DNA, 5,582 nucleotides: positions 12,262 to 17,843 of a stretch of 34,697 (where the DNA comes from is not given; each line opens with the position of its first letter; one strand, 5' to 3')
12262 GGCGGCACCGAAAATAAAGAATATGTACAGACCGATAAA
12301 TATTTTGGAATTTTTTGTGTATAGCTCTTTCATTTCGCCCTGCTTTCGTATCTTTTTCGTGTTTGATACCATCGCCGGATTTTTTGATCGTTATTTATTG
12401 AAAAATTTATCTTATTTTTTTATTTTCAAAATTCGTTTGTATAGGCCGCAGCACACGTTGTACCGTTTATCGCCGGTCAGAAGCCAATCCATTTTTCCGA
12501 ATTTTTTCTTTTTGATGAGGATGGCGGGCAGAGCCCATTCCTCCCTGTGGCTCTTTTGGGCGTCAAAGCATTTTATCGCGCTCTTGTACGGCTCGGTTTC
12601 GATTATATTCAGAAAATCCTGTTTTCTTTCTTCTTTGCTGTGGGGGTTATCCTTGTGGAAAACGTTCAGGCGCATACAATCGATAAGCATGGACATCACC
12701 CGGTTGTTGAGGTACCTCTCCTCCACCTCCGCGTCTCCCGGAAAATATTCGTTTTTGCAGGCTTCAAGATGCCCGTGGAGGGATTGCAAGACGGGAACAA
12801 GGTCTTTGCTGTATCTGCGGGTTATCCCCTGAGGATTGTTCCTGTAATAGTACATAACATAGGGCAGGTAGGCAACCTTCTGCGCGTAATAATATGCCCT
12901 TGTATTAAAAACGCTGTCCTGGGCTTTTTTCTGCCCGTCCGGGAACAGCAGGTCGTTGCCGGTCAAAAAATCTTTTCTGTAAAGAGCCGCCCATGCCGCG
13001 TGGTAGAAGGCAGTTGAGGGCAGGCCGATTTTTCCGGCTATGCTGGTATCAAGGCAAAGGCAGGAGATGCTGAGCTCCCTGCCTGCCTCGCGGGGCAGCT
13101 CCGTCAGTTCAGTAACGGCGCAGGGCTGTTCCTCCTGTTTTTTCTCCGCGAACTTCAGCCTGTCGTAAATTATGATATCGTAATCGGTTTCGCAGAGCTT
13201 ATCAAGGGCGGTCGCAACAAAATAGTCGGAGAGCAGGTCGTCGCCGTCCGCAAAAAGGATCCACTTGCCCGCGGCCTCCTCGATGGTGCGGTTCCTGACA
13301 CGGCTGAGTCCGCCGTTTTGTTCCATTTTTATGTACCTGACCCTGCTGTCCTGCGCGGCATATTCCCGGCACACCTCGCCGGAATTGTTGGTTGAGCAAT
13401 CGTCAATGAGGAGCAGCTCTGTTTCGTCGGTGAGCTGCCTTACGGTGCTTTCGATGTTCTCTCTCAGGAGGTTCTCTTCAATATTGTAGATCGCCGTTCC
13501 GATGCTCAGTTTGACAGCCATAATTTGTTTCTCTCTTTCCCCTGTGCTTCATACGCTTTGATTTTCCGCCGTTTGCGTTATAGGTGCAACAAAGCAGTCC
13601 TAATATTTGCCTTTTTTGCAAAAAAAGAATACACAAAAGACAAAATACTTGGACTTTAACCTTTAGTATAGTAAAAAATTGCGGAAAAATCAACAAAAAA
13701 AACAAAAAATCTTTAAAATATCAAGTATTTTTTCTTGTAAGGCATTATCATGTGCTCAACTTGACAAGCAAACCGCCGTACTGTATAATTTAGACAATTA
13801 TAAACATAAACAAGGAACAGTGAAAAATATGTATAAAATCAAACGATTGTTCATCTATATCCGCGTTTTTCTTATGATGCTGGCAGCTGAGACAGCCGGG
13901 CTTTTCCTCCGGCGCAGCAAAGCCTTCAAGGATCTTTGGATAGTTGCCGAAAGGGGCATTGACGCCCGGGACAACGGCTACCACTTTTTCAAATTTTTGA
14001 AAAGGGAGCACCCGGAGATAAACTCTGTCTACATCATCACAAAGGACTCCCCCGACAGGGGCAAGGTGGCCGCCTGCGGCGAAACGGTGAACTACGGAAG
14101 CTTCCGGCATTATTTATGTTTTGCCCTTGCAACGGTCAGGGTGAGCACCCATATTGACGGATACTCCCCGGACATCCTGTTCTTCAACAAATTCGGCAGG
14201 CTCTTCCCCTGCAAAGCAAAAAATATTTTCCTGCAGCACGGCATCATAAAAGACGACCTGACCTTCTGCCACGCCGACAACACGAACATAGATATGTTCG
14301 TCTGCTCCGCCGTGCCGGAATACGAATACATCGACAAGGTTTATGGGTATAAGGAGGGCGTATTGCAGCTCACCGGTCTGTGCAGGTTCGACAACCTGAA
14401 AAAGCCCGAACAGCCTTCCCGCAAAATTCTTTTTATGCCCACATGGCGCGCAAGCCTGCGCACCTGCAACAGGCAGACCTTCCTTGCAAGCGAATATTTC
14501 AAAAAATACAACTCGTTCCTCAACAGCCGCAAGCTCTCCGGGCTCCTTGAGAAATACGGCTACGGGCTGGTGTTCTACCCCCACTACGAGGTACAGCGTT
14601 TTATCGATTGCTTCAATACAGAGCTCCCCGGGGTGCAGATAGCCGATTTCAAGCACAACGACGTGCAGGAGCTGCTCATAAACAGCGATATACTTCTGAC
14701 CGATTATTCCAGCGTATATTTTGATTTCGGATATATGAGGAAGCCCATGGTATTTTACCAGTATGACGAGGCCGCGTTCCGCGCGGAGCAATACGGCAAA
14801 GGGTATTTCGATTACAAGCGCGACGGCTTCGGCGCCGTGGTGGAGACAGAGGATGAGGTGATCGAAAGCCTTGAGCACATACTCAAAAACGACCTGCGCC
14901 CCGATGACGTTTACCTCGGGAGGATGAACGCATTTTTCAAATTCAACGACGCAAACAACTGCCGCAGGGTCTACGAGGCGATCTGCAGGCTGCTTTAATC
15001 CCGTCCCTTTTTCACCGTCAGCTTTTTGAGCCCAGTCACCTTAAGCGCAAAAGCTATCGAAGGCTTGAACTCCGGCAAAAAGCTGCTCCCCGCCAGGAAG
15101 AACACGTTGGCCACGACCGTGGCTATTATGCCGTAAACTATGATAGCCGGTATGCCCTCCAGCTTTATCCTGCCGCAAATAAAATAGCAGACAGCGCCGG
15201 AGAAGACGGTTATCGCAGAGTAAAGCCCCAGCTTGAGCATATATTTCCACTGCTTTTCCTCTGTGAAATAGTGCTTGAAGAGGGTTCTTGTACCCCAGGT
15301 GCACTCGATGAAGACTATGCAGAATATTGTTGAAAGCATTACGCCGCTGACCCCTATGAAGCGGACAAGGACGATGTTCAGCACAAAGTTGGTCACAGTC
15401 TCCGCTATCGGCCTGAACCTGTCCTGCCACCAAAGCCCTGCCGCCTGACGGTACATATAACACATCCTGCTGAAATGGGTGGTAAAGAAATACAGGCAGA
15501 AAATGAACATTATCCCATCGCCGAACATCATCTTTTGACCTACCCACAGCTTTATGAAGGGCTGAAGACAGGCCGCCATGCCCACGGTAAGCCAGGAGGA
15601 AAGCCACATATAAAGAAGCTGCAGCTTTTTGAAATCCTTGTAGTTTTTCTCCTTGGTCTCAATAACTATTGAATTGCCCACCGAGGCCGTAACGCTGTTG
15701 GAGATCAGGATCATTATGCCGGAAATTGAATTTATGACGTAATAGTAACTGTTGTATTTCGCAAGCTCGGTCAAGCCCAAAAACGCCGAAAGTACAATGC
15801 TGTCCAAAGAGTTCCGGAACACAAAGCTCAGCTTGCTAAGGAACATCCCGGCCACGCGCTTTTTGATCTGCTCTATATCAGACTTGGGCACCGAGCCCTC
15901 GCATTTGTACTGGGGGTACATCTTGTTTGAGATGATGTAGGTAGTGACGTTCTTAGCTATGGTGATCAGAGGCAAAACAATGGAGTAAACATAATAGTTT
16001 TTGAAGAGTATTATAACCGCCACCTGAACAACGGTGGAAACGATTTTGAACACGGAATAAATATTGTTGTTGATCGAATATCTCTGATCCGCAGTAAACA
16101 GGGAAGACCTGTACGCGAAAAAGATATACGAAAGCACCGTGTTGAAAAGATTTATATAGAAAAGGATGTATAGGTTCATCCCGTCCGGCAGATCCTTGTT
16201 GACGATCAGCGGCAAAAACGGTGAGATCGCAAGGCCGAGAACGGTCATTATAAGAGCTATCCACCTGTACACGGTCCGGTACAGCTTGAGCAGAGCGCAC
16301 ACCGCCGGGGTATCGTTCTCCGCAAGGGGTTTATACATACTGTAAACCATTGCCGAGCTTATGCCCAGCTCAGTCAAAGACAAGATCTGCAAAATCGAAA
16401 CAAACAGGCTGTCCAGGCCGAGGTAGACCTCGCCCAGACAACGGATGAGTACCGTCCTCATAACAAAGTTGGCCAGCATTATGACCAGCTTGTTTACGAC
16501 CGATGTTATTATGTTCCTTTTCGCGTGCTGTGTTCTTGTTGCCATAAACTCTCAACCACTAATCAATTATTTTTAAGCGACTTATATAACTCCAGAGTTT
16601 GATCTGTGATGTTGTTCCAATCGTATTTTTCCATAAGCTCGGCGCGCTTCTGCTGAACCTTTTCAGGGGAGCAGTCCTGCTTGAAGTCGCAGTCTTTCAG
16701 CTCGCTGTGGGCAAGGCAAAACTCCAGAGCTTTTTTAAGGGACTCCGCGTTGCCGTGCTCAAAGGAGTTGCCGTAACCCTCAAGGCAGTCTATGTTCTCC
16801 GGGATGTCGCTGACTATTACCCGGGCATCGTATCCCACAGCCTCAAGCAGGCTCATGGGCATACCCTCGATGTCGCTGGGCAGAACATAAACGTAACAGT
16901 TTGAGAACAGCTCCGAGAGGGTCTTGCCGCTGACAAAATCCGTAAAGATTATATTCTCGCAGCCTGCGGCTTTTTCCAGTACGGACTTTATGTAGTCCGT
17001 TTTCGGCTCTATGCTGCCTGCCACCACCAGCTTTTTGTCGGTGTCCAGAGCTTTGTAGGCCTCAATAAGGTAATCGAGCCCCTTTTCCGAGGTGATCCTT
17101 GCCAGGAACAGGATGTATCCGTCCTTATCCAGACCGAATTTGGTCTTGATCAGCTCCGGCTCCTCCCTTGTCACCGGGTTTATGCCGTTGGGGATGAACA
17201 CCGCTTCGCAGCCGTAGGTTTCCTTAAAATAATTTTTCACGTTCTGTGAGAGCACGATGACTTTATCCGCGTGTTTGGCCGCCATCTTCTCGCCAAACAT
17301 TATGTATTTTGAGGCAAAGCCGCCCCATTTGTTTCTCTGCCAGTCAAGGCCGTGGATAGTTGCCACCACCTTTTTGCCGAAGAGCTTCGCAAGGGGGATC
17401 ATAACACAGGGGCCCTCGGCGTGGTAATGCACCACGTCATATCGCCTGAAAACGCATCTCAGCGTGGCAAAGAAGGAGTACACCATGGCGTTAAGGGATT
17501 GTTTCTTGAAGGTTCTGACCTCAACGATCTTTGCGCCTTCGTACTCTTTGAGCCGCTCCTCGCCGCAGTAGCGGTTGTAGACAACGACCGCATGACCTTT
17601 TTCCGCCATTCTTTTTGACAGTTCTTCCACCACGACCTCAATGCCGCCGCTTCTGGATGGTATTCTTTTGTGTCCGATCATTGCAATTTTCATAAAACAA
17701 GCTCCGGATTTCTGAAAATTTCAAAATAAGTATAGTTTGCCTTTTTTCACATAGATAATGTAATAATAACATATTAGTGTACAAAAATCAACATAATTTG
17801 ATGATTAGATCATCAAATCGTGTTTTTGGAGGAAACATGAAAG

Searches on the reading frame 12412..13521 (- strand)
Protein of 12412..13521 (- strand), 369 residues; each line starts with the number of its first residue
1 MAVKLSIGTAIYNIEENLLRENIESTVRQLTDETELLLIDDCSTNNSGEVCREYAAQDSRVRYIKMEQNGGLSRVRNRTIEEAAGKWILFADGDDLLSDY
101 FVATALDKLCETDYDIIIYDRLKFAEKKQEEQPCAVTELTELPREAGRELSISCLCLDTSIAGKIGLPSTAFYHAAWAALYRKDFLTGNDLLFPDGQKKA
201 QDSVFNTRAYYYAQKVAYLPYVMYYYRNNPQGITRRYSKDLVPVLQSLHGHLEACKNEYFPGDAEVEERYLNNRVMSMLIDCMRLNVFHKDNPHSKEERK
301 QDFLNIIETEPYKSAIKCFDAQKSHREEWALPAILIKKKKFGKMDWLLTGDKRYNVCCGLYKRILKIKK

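Call 5: search_protein_families(library=pfam, proteins=[window:12412-13521:-], max_evalue=0.1)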
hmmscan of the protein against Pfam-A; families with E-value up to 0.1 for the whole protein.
window:12412-13521:- (369 aa): 4 families
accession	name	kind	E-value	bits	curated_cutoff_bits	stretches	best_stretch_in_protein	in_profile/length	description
PF00535.33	Glycos_transf_2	-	9.9e-28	97.6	23.3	1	6-132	1-126/168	Glycosyl transferase family 2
PF10111.15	Glyco_tranf_2_2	-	8.8e-09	35.7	27.3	1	11-100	6-98/276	Glycosyltransferase like family 2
PF13641.12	Glyco_tranf_2_3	-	2.2e-06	28.3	27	1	16-109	13-111/230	Glycosyltransferase like family 2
PF13704.12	Glyco_tranf_2_4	-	0.098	13.6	27.5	0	32-97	18-84/98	Glycosyl transferase family 2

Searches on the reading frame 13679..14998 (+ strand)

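Call 6: search_protein_families(library=pfam, proteins=[window:13679-14998:+], max_evalue=0.01)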
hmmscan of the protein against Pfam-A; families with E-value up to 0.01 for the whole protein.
window:13679-14998:+ (439 aa): 1 family
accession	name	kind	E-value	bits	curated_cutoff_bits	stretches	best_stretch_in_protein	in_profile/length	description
PF04464.20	Glyphos_transf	-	8.4e-43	147.2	22.1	1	84-436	14-366/367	CDP-Glycerol:Poly(glycerophosphate) glycerophosphotransferase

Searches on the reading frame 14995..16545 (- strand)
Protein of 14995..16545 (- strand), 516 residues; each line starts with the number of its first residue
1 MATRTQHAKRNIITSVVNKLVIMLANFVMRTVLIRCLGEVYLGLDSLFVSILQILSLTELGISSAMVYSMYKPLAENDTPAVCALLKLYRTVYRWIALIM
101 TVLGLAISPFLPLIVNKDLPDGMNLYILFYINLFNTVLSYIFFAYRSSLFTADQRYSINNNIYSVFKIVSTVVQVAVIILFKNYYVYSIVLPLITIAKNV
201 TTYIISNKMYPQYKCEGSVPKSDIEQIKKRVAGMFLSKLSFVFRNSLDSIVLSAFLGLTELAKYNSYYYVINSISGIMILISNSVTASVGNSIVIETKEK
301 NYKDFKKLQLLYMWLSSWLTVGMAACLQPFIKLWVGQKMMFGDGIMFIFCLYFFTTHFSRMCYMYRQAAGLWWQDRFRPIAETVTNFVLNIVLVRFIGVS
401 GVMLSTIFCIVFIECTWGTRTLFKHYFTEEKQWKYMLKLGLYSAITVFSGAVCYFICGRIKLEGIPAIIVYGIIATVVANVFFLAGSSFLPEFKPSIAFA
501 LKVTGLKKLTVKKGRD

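Call 6: search_protein_families(library=pfam, proteins=[window:14995-16545:-], max_evalue=0.01)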
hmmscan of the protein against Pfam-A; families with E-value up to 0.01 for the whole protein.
window:14995-16545:- (516 aa): 1 family
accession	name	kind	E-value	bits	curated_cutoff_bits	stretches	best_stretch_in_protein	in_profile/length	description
PF01943.22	Polysacc_synt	-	3.7e-10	40.1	28.2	1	9-285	2-265/274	Polysaccharide biosynthesis protein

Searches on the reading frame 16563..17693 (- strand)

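Call 6: search_protein_families(library=pfam, proteins=[window:16563-17693:-], max_evalue=0.01)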
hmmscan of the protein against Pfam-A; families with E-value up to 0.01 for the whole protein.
window:16563-17693:- (376 aa): 8 families
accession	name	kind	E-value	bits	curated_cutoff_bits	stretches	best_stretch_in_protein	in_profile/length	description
PF13439.12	Glyco_transf_4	-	1.5e-27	97.1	28.5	1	16-173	2-168/170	Glycosyltransferase Family 4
PF00534.26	Glycos_transf_1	-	5.1e-23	81.9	26.4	1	184-332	7-161/172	Glycosyl transferases group 1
PF13692.12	Glyco_trans_1_4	-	1.3e-19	71.3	27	1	193-327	3-140/142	Glycosyl transferases group 1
PF13579.12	Glyco_trans_4_4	-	3.4e-14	53.9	29.7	1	16-170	1-158/158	Glycosyl transferase 4-like domain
PF09314.17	DUF1972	-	6e-14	52.5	25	1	3-167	4-181/186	Domain of unknown function (DUF1972)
PF20706.3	GT4-conflict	-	2.5e-07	30.5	26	1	149-296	158-312/385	Family 4 Glycosyltransferase in conflict systems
PF13477.12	Glyco_trans_4_2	-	2.4e-05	24.9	23.4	1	19-147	10-137/139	Glycosyl transferase 4-like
PF08323.17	Glyco_transf_5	-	0.00078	19.7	22.7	0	2-64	1-63/239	Starch synthase catalytic domain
